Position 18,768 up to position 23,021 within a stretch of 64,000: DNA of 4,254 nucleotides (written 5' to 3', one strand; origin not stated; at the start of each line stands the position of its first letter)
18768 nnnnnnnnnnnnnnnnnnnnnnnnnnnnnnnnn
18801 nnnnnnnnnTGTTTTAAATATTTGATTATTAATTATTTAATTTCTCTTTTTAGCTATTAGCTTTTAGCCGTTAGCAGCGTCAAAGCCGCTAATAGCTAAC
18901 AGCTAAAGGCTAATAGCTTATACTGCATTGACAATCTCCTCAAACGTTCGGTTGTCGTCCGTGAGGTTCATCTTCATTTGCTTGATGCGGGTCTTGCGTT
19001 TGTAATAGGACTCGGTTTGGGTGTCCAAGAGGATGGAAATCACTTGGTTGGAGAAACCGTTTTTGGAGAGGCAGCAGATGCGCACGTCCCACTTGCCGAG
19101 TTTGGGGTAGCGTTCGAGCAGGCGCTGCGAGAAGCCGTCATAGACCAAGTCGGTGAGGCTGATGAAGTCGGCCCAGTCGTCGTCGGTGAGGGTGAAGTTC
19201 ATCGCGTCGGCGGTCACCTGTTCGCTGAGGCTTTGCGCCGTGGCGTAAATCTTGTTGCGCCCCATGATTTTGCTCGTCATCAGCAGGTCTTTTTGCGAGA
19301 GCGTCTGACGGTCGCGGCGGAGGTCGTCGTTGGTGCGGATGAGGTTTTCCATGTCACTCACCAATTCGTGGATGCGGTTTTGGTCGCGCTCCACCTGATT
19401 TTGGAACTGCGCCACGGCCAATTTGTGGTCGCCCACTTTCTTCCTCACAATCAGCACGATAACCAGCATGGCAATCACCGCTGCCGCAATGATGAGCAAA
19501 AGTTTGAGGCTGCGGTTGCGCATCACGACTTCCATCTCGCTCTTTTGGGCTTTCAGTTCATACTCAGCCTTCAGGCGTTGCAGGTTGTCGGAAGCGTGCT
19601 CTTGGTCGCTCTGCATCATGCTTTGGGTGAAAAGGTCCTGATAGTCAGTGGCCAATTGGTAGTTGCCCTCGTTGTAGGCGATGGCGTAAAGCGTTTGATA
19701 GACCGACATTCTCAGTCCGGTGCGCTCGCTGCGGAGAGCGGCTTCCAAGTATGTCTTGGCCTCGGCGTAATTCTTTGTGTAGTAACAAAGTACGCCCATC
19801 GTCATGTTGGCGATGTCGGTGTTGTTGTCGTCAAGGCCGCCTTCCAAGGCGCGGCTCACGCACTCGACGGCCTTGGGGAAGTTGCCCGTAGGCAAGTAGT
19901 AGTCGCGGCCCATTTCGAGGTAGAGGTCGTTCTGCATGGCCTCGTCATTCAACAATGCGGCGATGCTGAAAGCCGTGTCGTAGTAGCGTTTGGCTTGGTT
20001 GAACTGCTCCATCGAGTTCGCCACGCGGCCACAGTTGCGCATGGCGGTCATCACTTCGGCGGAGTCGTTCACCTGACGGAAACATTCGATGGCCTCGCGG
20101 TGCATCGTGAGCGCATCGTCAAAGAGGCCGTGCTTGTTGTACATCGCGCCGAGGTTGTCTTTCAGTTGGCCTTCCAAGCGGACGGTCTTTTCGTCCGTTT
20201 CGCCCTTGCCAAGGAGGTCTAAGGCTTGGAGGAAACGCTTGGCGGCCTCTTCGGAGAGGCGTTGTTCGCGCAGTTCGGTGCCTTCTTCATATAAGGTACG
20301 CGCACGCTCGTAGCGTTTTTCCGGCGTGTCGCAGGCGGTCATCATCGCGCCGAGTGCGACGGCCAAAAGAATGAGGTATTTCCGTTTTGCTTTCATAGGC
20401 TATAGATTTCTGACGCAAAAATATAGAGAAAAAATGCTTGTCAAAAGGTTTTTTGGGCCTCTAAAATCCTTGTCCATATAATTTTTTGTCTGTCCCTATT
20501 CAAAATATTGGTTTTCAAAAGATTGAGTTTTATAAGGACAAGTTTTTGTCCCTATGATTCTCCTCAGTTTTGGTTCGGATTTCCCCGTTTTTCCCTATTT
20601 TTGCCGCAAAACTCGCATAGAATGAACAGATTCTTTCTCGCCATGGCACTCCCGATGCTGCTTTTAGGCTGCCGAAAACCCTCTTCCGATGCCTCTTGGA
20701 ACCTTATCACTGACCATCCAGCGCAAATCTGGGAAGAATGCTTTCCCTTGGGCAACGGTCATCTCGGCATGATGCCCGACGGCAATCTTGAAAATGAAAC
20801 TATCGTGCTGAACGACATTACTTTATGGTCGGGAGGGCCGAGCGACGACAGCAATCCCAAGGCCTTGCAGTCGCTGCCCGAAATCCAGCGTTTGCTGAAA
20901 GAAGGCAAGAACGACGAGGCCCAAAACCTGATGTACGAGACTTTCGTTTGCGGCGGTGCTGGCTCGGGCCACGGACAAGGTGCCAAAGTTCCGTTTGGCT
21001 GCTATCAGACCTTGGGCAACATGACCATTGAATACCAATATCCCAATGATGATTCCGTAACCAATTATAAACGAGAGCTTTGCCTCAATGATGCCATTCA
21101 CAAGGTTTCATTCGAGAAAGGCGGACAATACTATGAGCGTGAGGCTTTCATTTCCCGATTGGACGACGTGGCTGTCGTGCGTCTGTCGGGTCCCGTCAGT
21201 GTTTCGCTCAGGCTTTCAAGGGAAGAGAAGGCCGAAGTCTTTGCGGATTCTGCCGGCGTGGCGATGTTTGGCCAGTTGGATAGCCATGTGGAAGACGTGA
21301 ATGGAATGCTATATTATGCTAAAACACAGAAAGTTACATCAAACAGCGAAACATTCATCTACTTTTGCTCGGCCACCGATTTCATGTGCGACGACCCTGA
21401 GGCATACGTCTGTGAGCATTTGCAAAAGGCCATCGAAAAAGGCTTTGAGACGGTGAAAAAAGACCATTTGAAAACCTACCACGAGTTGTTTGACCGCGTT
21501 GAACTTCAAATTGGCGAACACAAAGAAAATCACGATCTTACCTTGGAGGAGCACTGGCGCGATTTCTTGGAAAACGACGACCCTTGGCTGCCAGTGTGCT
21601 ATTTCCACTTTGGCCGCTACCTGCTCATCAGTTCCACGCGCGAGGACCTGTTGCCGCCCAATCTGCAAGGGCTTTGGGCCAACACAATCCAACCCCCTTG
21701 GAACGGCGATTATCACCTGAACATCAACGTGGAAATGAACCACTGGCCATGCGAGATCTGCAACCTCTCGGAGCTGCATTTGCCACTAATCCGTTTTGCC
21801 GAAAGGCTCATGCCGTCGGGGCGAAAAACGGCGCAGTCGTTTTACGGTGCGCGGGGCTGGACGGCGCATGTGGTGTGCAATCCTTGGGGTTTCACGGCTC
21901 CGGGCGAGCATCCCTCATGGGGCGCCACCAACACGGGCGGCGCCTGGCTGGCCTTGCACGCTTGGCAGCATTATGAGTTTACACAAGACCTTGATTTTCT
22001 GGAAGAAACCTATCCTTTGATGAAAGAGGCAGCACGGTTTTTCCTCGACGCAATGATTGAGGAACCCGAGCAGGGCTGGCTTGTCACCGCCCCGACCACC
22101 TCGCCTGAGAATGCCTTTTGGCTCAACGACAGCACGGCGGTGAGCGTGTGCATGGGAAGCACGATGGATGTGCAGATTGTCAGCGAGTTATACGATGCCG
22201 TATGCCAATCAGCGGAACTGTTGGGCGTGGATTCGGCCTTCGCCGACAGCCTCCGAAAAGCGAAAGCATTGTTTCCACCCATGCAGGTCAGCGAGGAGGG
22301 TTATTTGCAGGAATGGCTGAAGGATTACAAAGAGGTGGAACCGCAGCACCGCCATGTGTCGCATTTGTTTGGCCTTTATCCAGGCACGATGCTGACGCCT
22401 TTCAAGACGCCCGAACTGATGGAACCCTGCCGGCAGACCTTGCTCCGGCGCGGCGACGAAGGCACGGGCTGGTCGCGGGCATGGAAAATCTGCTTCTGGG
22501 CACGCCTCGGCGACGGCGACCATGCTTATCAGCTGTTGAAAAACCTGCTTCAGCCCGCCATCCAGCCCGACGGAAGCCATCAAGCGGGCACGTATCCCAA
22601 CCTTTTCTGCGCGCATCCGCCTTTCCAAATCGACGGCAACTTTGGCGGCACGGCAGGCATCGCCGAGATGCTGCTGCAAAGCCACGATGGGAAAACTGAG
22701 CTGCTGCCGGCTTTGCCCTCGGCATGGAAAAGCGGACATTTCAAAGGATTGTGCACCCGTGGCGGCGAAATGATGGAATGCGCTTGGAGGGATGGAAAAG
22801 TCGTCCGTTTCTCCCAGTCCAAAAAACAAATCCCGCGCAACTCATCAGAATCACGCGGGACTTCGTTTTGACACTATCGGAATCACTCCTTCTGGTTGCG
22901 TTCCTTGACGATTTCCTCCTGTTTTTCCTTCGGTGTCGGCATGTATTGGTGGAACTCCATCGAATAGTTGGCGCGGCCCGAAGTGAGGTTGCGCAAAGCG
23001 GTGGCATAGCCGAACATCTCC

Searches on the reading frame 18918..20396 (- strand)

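Call 41: search_protein_families(library=pfam, proteins=[window:18918-20396:-], max_evalue=0.001)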
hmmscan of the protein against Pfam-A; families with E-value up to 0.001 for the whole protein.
window:18918-20396:- (492 aa): 7 families
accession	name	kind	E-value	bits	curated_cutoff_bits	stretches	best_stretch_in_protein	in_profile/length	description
PF13424.12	TPR_12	-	7e-16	58.6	30.1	2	81-146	8-75/77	Tetratricopeptide repeat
PF13374.12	TPR_10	-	1.4e-08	34.9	27.5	1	80-109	6-35/42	Tetratricopeptide repeat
PF00515.34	TPR_1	-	3.1e-08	33.5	27.8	0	81-104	6-29/34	Tetratricopeptide repeat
PF13181.12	TPR_8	-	9.5e-08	32.1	25.7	0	198-224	5-31/34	Tetratricopeptide repeat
PF07719.23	TPR_2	-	4.1e-07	30.1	27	0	198-222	5-29/34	Tetratricopeptide repeat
PF13428.12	TPR_14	-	0.00023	22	23.5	0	200-222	7-29/44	Tetratricopeptide repeat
PF14938.12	SNAP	-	0.00088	19.3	25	1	27-142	69-181/282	Soluble NSF attachment protein, SNAP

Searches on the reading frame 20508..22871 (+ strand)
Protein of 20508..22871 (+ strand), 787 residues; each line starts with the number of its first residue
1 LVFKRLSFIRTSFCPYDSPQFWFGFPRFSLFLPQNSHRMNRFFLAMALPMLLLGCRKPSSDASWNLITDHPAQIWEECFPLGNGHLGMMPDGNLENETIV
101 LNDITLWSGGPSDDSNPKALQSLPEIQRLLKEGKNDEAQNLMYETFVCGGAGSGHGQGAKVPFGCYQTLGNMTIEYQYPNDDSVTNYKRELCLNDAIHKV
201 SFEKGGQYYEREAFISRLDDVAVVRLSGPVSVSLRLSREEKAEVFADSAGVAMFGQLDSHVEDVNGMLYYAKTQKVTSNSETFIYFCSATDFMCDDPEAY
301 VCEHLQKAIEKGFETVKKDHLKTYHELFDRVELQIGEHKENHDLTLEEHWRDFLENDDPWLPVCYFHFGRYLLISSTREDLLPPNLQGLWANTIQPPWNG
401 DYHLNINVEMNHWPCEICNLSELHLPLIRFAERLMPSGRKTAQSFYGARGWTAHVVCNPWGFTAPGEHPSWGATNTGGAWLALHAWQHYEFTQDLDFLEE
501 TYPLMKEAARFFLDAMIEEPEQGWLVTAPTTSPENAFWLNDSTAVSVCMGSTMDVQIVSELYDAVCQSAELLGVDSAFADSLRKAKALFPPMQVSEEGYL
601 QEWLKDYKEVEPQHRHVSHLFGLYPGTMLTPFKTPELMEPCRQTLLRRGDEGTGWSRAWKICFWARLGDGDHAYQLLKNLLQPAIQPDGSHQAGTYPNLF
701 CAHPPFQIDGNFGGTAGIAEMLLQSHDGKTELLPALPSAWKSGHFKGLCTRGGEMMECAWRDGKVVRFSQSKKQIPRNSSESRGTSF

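Call 41: search_protein_families(library=pfam, proteins=[window:20508-22871:+], max_evalue=0.001)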
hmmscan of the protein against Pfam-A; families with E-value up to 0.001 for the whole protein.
window:20508-22871:+ (787 aa): 3 families
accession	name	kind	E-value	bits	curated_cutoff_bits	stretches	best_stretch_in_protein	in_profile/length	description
PF22124.2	Glyco_hydro_95_cat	-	2.3e-172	574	27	1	313-722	2-408/408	Glycosyl hydrolase family 95 catalytic domain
PF14498.12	Glyco_hyd_65N_2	-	1.1e-45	156.9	27.7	1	67-281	2-205/234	Glycosyl hydrolase family 65, N-terminal domain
PF21307.2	Glyco_hydro_95_C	-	2e-13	51.1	27.6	1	724-768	1-45/94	Glycoside hydrolase family 95, C-terminal domain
